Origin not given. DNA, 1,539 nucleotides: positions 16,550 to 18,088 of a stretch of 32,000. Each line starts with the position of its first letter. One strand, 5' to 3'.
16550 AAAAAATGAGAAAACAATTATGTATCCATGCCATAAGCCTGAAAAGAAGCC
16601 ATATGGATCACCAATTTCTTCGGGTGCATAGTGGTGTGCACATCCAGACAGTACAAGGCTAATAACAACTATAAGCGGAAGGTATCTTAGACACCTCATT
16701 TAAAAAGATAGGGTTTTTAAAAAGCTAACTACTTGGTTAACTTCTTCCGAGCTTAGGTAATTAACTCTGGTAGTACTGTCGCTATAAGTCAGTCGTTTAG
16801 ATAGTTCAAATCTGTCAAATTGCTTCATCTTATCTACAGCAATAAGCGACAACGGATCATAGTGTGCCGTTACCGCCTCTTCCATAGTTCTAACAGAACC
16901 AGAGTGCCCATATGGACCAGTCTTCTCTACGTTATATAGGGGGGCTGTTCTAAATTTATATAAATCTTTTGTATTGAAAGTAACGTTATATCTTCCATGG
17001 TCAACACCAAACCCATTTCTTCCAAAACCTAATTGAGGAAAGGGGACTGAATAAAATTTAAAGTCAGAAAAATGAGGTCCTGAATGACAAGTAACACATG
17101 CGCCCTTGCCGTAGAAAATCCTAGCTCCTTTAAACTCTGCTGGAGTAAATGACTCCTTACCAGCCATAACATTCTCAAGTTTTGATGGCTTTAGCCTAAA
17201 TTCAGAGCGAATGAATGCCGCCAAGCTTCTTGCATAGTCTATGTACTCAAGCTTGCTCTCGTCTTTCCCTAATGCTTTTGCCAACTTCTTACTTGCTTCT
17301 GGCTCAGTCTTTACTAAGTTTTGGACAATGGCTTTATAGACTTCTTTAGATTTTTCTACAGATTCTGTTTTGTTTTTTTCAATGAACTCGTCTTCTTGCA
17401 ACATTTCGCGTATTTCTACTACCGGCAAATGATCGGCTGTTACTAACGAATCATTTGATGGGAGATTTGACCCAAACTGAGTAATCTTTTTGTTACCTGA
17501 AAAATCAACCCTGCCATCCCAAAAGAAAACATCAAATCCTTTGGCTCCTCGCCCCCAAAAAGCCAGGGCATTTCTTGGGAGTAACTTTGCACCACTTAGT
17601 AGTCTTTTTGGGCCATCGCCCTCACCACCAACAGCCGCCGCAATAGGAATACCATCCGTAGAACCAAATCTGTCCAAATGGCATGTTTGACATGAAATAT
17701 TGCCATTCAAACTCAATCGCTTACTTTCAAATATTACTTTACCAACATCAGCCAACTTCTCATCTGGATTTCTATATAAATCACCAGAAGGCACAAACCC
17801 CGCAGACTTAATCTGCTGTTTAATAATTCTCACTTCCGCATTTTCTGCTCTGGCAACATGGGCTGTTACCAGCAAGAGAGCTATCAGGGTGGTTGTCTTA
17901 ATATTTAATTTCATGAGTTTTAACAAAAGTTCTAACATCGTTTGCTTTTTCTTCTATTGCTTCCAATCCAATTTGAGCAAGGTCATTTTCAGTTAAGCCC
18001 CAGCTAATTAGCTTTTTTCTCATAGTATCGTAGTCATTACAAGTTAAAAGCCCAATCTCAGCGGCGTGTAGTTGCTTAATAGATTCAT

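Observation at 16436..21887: HxsA-D-B-C twin radical-SAM peptide system embedded in an 8-gene operon with a MauG-like di-haem peroxidase and a peptidoglycan-binding protein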

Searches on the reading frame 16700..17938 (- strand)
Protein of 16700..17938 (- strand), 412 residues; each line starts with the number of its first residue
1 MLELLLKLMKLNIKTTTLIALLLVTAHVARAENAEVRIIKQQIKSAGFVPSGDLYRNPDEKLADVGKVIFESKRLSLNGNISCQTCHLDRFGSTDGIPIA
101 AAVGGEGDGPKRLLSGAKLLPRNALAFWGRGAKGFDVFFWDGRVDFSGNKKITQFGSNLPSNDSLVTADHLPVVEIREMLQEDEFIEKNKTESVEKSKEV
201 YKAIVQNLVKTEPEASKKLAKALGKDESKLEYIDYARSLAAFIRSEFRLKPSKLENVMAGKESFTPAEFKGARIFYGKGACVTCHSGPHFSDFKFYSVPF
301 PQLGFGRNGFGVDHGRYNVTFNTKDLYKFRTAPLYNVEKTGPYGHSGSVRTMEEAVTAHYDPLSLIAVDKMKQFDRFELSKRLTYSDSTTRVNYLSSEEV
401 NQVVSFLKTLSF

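Call 3: search_protein_families(library=ncbifam, proteins=[window:16700-17938:-], max_evalue=0.01)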
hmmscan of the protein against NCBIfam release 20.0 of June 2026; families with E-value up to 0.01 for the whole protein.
window:16700-17938:- (412 aa): 6 families
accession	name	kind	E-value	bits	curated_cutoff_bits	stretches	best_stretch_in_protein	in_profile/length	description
TIGR03981.2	SAM_quin_mod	hypoth_equivalog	7.9e-107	357.7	340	1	22-410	7-411/411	His-Xaa-Ser system-associated MauG-like protein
TIGR04039.1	MXAN_0977_Heme2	hypoth_equivalog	1.3e-26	93.5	362.85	2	202-410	106-321/336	MbnH family di-heme enzyme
TIGR03791.1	TTQ_mauG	equivalog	4.7e-18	65.4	443.85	2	205-382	97-266/291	tryptophan tryptophylquinone biosynthesis enzyme MauG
NF052341.1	hydrazine_gamma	equivalog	1.6e-05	24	625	0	61-109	66-111/339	hydrazine synthase subunit gamma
NF040606.1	CytoC_perox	subfamily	0.0052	16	150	0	318-354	425-451/524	di-heme-cytochrome C peroxidase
TIGR04485.1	thiosulf_SoxX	equivalog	0.0074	17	61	0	361-410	44-78/78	sulfur oxidation c-type cytochrome SoxX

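Call 4: search_protein_families(library=pfam, proteins=[window:16700-17938:-], max_evalue=0.01)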
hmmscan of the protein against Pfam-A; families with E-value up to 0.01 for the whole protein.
window:16700-17938:- (412 aa): 1 family
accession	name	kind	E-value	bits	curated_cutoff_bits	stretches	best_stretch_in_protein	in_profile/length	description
PF03150.19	CCP_MauG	-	1.1e-15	59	25.6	1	62-262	3-148/149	Di-haem cytochrome c peroxidase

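Call 35: search_solved_structures(query=window:16700-17938:-, max_evalue=0.001, show_alignments=3)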
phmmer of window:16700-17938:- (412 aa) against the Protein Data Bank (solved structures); distinct sequences matched with E-value up to 0.001: 28.
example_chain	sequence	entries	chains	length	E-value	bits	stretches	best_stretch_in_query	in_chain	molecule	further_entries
2c1u_A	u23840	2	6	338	1.9e-20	76.4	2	209-357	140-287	DI-HAEM CYTOCHROME C PEROXIDASE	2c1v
1nml_A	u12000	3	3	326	2.6e-18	69.4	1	209-357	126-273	di-haem cytochrome c peroxidase | Cytochrome c peroxidase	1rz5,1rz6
1iqc_A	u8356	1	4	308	3.3e-18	69.1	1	203-383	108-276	di-heme peroxidase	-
6e1c_A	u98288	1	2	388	3.8e-18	68.9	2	223-361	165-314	Di-heme enzyme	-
1zzh_A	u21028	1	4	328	2.1e-17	66.4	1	209-359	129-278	cytochrome c peroxidase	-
3o5c_A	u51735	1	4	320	9.4e-17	64.3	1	210-361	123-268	Cytochrome c551 peroxidase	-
1eb7_A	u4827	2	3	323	1.8e-15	60.1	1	204-357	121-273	CYTOCHROME C551 PEROXIDASE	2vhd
6qkn_A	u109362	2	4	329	2.2e-15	59.8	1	195-358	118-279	Cytochrome-c peroxidase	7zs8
6fu3_A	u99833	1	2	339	2.4e-15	59.6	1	195-358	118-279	Protein CcpR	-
3hq9_A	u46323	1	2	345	1.6e-13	53.7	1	220-357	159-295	Cytochrome c551 peroxidase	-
3hq6_A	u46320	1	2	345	1.8e-13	53.4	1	213-357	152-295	Cytochrome c551 peroxidase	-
3hq8_A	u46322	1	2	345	1.9e-13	53.4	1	213-357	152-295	Cytochrome c551 peroxidase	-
4aao_A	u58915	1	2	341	4.9e-13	52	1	261-357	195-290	CYTOCHROME C551 PEROXIDASE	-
3hq7_A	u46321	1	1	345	9.4e-13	51.1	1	216-357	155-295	Cytochrome c551 peroxidase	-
4aal_A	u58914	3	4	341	1.7e-12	50.2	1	261-357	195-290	CYTOCHROME C551 PEROXIDASE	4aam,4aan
3orv_A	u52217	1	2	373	5.8e-12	48.5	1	232-361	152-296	Methylamine utilization protein mauG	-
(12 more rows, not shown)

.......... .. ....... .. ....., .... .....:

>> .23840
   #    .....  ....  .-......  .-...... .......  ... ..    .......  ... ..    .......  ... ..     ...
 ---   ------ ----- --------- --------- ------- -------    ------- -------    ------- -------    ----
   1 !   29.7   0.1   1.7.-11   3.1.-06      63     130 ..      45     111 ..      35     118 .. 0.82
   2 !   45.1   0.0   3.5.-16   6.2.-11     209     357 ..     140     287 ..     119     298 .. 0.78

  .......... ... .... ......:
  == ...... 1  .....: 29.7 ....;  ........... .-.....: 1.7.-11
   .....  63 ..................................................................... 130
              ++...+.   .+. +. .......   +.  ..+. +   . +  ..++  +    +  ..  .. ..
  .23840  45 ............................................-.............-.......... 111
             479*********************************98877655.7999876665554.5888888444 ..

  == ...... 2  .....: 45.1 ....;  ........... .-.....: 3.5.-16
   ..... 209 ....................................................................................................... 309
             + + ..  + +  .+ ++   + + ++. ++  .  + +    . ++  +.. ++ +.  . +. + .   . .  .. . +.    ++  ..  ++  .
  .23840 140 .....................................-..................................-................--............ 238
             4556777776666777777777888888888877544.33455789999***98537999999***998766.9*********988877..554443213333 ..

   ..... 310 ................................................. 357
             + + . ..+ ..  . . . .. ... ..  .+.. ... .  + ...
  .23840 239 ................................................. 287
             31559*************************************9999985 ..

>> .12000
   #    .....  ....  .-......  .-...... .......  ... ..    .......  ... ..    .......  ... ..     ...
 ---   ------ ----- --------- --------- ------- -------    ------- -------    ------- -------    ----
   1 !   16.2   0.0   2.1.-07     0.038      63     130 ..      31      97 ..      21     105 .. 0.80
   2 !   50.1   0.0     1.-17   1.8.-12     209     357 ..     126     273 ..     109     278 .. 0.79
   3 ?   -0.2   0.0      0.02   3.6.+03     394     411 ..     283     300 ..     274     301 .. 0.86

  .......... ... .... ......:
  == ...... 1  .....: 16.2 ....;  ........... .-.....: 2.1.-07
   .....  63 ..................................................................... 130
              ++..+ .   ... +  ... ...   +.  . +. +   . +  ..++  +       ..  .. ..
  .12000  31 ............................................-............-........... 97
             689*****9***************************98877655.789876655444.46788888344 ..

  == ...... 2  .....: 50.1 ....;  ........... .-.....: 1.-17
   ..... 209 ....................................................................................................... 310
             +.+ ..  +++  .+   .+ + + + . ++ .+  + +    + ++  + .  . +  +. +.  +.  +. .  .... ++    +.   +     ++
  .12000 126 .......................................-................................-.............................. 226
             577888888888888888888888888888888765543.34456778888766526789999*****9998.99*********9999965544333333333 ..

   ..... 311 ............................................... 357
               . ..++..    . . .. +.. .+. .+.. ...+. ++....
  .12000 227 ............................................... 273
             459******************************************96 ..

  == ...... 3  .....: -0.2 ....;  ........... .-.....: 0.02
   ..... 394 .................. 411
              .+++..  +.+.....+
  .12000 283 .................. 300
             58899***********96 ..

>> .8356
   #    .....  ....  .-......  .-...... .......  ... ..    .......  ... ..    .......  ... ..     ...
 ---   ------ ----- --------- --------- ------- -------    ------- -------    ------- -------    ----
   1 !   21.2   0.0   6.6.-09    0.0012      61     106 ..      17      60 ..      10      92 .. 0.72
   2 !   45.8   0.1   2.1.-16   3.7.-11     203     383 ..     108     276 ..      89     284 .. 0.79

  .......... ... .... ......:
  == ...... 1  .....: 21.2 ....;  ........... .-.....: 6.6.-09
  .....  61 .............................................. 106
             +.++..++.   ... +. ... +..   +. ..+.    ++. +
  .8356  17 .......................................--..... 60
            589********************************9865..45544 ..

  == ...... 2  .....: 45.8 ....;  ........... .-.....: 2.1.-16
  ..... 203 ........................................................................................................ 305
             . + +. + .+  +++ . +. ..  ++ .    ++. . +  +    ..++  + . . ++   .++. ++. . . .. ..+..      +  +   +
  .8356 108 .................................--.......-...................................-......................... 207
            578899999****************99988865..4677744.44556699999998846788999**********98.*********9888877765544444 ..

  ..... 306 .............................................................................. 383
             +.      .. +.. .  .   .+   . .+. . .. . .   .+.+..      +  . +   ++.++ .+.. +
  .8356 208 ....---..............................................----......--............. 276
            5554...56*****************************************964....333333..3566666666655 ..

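Call 40: find_homologous_proteins(query=window:16700-17938:-, max_evalue=1e-20)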
Query window:16700-17938:- (412 aa): 668 proteins with E <= 1e-20 among 8000 candidates; the best 120 are listed.
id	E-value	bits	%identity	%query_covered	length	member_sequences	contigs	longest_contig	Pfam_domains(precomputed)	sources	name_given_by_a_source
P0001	3.1e-265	897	97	100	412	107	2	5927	PF03150.20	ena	-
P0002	1.1e-248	843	90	100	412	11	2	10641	PF03150.20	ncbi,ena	-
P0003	2.8e-246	835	88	100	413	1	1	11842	PF03150.20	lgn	-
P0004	3.1e-244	828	89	99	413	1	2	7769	PF03150.20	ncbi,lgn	-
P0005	5.1e-235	798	89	95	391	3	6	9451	PF03150.20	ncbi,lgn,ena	-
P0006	4.7e-232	788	83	100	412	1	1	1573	PF03150.20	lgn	-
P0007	4.0e-230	782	84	98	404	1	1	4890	PF03150.20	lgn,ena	-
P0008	2.3e-219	746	97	82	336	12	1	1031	PF03150.20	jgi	jgi:cytochrome c peroxidase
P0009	1.0e-206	705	77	98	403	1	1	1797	PF03150.20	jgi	jgi:cytochrome c peroxidase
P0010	1.4e-203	694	76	98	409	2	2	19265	PF03150.20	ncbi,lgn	-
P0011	3.1e-192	657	71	98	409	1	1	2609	PF03150.20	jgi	-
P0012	7.2e-192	656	71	98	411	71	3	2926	PF03150.20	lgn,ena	-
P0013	1.5e-191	655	71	98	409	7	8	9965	PF03150.20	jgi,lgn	-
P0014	4.0e-190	650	69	100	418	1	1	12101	PF03150.20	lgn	-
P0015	5.7e-190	649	70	98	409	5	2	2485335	PF03150.20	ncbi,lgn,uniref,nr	ncbi:methylamine utilization protein MauG [Polynucleobacter sp. SHI8]|uniref:His-Xaa-Ser system-asso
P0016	3.9e-189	647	70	98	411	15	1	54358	PF03150.20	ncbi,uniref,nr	ncbi:cytochrome-c peroxidase [Polynucleobacter sp. MWH-Jannik1A5]|uniref:cytochrome-c peroxidase n=1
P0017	5.3e-188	643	69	98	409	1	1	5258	PF03150.20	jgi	jgi:cytochrome c peroxidase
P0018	1.3e-187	642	70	98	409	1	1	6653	PF03150.20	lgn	-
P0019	4.0e-187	640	69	98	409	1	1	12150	PF03150.20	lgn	-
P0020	4.1e-177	607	65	100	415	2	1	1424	PF03150.20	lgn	-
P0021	8.8e-175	599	64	100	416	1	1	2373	PF03150.20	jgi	jgi:cytochrome c peroxidase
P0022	3.7e-168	578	66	89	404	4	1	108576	PF03150.20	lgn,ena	-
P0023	5.7e-168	577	62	100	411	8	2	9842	PF03150.20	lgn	-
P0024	6.9e-168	577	63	98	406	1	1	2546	PF03150.20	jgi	jgi:cytochrome c peroxidase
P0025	2.4e-166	572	62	98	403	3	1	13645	PF03150.20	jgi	jgi:cytochrome c peroxidase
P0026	3.6e-165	568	62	98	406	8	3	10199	PF03150.20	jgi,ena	-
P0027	4.7e-165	567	63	96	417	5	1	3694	PF03150.20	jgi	-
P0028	4.8e-165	567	63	96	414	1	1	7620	PF03150.20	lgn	-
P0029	7.2e-165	567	62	100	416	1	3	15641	PF03150.20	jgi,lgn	jgi:cytochrome c peroxidase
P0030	1.8e-164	566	62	100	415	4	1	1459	PF03150.20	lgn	-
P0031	2.4e-164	565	62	100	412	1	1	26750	PF03150.20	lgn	-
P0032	3.7e-164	564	61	97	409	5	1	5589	PF03150.20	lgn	-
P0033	4.3e-164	564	63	96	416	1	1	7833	PF03150.20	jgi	jgi:cytochrome c peroxidase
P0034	4.7e-164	564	64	97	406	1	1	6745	PF03150.20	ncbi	-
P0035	4.8e-164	564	62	100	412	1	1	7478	PF03150.20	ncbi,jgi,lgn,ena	-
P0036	4.8e-164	564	61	100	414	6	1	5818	PF03150.20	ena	-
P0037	6.1e-164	564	64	92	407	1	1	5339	PF03150.20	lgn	-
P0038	3.8e-163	561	63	92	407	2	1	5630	PF03150.20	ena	-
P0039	6.4e-163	560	63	92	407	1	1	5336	PF03150.20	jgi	jgi:cytochrome c peroxidase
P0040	6.4e-163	560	62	97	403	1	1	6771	PF03150.20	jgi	jgi:cytochrome c peroxidase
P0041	1.7e-162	559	62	100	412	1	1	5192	PF03150.20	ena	-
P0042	2.2e-162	559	62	100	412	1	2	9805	PF03150.20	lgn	-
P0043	3.2e-162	558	62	100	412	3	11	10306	PF03150.20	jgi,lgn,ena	-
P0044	1.9e-161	556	62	100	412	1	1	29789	PF03150.20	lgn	-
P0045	3.1e-161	555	63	93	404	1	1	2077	PF03150.20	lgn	-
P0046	3.7e-161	555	60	100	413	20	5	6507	PF03150.20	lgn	-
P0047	8.7e-161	553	61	100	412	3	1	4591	PF03150.20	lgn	-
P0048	9.2e-161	553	64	92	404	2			PF03150.20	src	-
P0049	1.8e-160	552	61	98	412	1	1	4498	PF03150.20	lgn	-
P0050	2.8e-160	552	61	94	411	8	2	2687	PF03150.20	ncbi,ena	-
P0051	7.0e-160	550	62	98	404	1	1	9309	PF03150.20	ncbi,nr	ncbi:MAG: methylamine utilization protein MauG [Nitrospira defluvii]|nr:methylamine utilization prot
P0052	7.6e-160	550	61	92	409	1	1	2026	PF03150.20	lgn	-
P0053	8.8e-160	550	62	98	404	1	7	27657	PF03150.20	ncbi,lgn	ncbi:MAG: His-Xaa-Ser system-associated MauG-like protein [Candidatus Binatia bacterium]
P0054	9.8e-160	550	61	98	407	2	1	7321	PF03150.20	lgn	-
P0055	1.1e-159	550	60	100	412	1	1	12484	PF03150.20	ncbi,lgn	-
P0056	1.4e-159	549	61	99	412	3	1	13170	PF03150.20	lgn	-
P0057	2.6e-159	549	64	92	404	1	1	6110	PF03150.20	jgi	jgi:cytochrome c peroxidase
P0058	3.2e-159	548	61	98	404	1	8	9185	PF03150.20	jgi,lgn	jgi:cytochrome c peroxidase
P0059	3.4e-159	548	60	98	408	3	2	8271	PF03150.20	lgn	-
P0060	3.5e-159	548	61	100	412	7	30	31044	PF03150.20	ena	-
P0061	5.8e-159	547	61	98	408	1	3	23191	PF03150.20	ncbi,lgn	-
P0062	1.1e-158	546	59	97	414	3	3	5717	PF03150.20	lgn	-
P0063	1.5e-158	546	61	100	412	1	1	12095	PF03150.20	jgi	jgi:cytochrome c peroxidase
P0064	1.6e-158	546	62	98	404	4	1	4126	PF03150.20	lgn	-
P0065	1.7e-158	546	60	100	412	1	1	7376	PF03150.20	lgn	-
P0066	3.0e-158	545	58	98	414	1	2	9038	PF03150.20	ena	-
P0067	3.1e-158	545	61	100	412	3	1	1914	PF03150.20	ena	-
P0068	3.2e-158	545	60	97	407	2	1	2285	PF03150.20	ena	-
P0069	3.2e-158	545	61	96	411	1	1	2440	PF03150.20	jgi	jgi:cytochrome c peroxidase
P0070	3.4e-158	545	60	98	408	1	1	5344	PF03150.20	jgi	jgi:cytochrome c peroxidase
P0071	4.1e-158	545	60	100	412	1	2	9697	PF03150.20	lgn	-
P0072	1.1e-157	543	60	98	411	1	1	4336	PF03150.20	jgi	jgi:cytochrome c peroxidase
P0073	1.1e-157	543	62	93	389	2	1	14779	PF03150.20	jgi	jgi:cytochrome c peroxidase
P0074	5.0e-157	541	59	99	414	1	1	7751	PF03150.20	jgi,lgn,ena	-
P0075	6.4e-157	541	60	100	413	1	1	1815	PF03150.20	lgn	-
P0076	8.1e-157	540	60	98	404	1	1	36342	PF03150.20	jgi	jgi:cytochrome c peroxidase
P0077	1.6e-156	539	60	96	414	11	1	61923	PF03150.20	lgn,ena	-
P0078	1.8e-156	539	60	96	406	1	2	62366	PF03150.20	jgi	jgi:cytochrome c peroxidase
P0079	2.1e-156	539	60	96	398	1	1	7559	PF03150.20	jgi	jgi:cytochrome c peroxidase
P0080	2.5e-156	539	60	98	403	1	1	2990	PF03150.20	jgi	-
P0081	2.7e-156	539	61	97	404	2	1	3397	PF03150.20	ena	-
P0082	4.3e-156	538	58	99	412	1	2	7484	PF03150.20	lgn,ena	-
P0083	6.5e-156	537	60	98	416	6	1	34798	PF03150.20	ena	-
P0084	7.1e-156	537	59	98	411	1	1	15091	PF03150.20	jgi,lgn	jgi:cytochrome c peroxidase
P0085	9.6e-156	537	59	98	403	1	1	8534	PF03150.20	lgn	-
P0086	1.4e-155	536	61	91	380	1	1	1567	PF03150.20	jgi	jgi:cytochrome c peroxidase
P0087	4.7e-155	535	59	98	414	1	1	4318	PF03150.20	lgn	-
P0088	4.8e-155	534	60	97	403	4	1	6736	PF03150.20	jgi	jgi:cytochrome c peroxidase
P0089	5.1e-155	534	59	97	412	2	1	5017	PF03150.20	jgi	-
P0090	5.4e-155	534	60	98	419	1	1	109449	PF03150.20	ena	-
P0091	5.6e-155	534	59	98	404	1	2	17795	PF03150.20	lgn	-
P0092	8.2e-155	534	59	99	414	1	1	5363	PF03150.20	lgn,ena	-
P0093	9.8e-155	533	60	96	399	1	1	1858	PF03150.20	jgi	-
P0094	3.1e-153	528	57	100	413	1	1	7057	PF03150.20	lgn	-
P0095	4.0e-153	528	59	98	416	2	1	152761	PF03150.20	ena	-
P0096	6.5e-153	527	58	98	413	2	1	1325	PF03150.20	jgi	jgi:cytochrome c peroxidase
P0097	8.0e-153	527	61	94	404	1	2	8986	PF03150.20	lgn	-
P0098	7.2e-152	524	58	98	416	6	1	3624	PF03150.20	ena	-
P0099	2.9e-150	519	62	89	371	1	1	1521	PF03150.20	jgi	jgi:cytochrome c peroxidase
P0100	4.2e-150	518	57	98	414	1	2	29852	PF03150.20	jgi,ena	jgi:cytochrome c peroxidase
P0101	1.9e-149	516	58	97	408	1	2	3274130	PF03150.20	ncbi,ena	-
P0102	3.0e-147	509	55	99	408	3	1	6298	PF03150.20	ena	-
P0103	1.7e-146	506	57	97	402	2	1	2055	PF03150.20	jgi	jgi:cytochrome c peroxidase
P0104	6.1e-145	501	54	98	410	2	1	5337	PF03150.20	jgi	jgi:cytochrome c peroxidase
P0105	4.6e-144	498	57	96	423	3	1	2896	PF03150.20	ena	-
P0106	4.8e-144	498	54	99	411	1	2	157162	PF03150.20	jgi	jgi:cytochrome c peroxidase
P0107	8.6e-144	497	55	98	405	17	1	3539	PF03150.20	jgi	jgi:cytochrome c peroxidase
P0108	9.8e-144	497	59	91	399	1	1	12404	PF03150.20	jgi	jgi:cytochrome c peroxidase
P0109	2.4e-143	496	58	91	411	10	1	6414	PF03150.20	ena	-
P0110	5.3e-143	495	55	99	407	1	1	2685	PF03150.20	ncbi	-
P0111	6.9e-143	494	55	99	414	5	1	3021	PF03150.20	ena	-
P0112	7.2e-143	494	53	99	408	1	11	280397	PF03150.20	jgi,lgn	jgi:cytochrome c peroxidase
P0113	2.7e-142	492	55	99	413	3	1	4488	PF03150.20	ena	-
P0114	3.4e-142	492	60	88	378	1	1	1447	PF03150.20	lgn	-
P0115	5.4e-142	492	55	98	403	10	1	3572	PF03150.20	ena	-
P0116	2.4e-141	489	54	99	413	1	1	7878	PF03150.20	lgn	-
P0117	4.4e-141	488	56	93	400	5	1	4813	PF03150.20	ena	-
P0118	4.4e-141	488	54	97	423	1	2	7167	PF03150.20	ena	-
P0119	5.6e-141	488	55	97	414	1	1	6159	PF03150.20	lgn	-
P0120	1.0e-140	487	54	98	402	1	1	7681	PF03150.20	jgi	jgi:cytochrome c peroxidase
